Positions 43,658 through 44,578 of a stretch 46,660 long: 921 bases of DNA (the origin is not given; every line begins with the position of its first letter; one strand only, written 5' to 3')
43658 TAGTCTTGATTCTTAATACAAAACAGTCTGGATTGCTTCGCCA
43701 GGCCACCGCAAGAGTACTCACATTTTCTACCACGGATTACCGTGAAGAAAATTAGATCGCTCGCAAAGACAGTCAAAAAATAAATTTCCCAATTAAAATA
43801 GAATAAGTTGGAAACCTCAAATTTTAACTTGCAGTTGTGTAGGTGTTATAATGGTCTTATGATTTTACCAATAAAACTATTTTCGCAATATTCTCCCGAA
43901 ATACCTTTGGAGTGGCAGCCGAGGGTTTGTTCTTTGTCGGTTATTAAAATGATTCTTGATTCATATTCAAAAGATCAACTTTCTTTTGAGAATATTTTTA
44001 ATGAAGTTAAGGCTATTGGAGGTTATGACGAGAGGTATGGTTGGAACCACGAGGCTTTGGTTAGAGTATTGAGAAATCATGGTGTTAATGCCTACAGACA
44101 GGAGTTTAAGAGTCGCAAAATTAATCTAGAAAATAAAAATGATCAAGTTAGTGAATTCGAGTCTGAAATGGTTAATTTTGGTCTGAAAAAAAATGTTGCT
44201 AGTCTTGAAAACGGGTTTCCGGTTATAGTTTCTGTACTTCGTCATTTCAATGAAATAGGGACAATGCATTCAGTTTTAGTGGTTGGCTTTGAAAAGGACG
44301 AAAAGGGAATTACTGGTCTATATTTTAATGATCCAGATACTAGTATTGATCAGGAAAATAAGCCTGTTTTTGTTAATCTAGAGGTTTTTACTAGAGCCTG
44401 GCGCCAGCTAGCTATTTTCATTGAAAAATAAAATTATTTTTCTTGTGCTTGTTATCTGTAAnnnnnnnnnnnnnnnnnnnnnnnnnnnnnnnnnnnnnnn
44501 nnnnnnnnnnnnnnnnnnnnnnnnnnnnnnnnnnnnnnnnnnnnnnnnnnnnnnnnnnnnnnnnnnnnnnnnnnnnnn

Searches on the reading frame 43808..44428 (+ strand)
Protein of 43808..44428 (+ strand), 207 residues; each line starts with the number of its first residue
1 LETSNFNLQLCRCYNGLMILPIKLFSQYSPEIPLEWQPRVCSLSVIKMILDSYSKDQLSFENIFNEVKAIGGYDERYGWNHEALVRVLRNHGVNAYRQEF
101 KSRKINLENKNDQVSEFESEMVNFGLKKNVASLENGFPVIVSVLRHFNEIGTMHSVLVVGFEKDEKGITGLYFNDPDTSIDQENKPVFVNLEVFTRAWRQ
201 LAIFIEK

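Call 16: search_protein_families(library=pfam, proteins=[window:43808-44428:+], max_evalue=0.001)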
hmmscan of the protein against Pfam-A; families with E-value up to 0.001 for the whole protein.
window:43808-44428:+ (207 aa): 2 families
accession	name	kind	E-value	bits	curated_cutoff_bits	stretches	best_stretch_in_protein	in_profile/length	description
PF13529.12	Peptidase_C39_2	-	5.8e-08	33.9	24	1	22-176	3-142/143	Peptidase_C39 like family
PF12385.14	Peptidase_C70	-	0.00035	20.9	19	1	68-183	26-130/141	Papain-like cysteine protease AvrRpt2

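Call 39: search_protein_families(library=ncbifam, proteins=[window:43859-44428:+], max_evalue=0.01)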
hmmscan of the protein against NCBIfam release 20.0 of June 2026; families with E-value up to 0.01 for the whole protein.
window:43859-44428:+ (190 aa): 0 families

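Call 62: search_solved_structures(query=A3, max_evalue=1, show_alignments=2)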
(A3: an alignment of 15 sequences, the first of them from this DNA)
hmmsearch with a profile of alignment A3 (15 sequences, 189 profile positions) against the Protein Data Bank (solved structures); distinct sequences matched with E-value up to 1: 5.
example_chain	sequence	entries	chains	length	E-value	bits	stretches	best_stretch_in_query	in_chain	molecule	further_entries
3erv_A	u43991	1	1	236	1.1e-05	28.7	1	101-183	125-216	putative C39-like peptidase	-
9jdd_A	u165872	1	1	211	0.0019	21.4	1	93-161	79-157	Peptidase C39-like domain-containing protein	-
9jg8_C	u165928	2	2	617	0.011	18.8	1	104-160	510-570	Peptidase C39-like domain-containing protein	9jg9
5xe8_A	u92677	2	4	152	0.28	14.3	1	119-187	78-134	Putative ABC transporter, ATP-binding protein ComA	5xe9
3k8u_A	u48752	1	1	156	0.29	14.2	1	119-187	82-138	Putative ABC transporter, ATP-binding protein ComA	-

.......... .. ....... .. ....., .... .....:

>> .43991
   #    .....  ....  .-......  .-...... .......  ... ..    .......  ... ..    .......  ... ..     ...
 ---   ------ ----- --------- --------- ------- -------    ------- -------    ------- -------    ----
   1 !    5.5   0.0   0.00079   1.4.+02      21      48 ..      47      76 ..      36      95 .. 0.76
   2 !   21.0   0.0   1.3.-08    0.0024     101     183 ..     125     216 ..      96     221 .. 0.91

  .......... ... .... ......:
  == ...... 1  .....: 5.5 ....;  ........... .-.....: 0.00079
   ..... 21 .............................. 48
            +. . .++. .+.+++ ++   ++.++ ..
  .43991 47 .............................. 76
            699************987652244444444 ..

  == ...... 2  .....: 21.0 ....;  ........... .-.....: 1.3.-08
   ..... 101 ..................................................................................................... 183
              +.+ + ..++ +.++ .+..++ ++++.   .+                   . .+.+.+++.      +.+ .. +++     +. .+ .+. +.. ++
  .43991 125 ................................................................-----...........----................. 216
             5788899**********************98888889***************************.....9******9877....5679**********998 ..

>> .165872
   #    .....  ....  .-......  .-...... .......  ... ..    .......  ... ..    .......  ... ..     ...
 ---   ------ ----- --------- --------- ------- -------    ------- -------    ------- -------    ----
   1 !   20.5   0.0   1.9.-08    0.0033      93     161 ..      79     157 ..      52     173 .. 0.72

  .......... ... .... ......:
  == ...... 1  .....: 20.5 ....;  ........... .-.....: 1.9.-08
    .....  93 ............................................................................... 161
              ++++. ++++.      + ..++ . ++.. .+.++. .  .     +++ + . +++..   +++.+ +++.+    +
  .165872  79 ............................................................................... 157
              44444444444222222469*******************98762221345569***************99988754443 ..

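Call 63: search_protein_families(library=phrogs, proteins=[window:43859-44428:+], max_evalue=0.001)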
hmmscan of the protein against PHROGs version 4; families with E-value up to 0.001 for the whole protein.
window:43859-44428:+ (190 aa): 0 families

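Call 76: find_homologous_proteins(query=window:43859-44428:+, max_evalue=0.00001)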
Query window:43859-44428:+ (190 aa): 34 proteins with E <= 0.00001 among 58 candidates.
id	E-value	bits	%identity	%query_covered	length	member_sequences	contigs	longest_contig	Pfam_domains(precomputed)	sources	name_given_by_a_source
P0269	2.9e-122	423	100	100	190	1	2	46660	PF13529.14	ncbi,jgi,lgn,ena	ncbi:MAG: C39 family peptidase [bacterium]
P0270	4.4e-73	263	73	84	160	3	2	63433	PF13529.14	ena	-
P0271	6.7e-59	217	100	54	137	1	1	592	PF13529.14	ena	-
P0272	1.9e-57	212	50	100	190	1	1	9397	PF13529.14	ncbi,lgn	ncbi:MAG: C39 family peptidase [Minisyncoccia bacterium]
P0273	1.1e-52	196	46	100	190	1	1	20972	PF13529.14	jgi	jgi:hypothetical protein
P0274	5.8e-40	155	42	99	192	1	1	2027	PF12385.15,PF13529.14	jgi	-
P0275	3.4e-37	146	39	98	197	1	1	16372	PF13529.14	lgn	-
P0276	6.5e-37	145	45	99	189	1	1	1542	PF13529.14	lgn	-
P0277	1.0e-36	144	38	100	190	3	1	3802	PF13529.14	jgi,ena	jgi:hypothetical protein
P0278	2.2e-36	143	48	84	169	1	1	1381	PF13529.14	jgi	jgi:hypothetical protein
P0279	6.3e-35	138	35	99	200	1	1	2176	PF12385.15,PF13529.14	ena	-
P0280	2.3e-30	124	38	99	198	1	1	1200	PF13529.14,PF09778.16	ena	-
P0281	5.7e-30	122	39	98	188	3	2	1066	PF13529.14,PF03412.22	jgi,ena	-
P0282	1.6e-29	121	40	98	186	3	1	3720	PF13529.14,PF03412.22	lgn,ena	-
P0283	5.0e-29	119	41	87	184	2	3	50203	PF13529.14,PF03412.22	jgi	jgi:uncharacterized protein YvpB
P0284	6.0e-28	116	40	99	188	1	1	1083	PF13529.14,PF03412.22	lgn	-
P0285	7.2e-28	115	37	98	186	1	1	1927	PF13529.14,PF03412.22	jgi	jgi:uncharacterized protein YvpB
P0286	8.2e-27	112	38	98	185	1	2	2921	PF13529.14,PF03412.22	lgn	-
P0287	1.0e-25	108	36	99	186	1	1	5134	PF13529.14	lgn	-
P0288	1.2e-25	108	40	91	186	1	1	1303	PF13529.14,PF03412.22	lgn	-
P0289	1.5e-25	108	41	99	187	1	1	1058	PF13529.14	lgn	-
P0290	3.3e-25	107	41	99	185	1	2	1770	PF13529.14,PF03412.22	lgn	-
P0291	4.1e-25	106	35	99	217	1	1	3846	PF13529.14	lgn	-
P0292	1.1e-24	105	39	99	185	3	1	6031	PF13529.14,PF03412.22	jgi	jgi:uncharacterized protein YvpB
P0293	2.6e-24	104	38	99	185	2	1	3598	PF13529.14,PF03412.22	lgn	-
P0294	8.9e-24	102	40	99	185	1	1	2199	PF13529.14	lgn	-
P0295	9.2e-24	102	35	99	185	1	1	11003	PF13529.14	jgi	jgi:hypothetical protein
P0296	9.9e-23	99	38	99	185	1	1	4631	PF13529.14,PF03412.22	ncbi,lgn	-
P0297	1.2e-22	98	38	99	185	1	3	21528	PF13529.14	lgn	-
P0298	3.3e-22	97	37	88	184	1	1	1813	PF13529.14,PF03412.22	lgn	-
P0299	1.0e-21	95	37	98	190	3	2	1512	PF13529.14,PF03412.22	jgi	-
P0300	3.7e-21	94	36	99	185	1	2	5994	PF13529.14,PF03412.22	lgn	-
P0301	8.2e-21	92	33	88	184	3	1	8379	PF13529.14,PF03412.22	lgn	-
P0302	1.1e-20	92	32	88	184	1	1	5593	PF13529.14,PF03412.22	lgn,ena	-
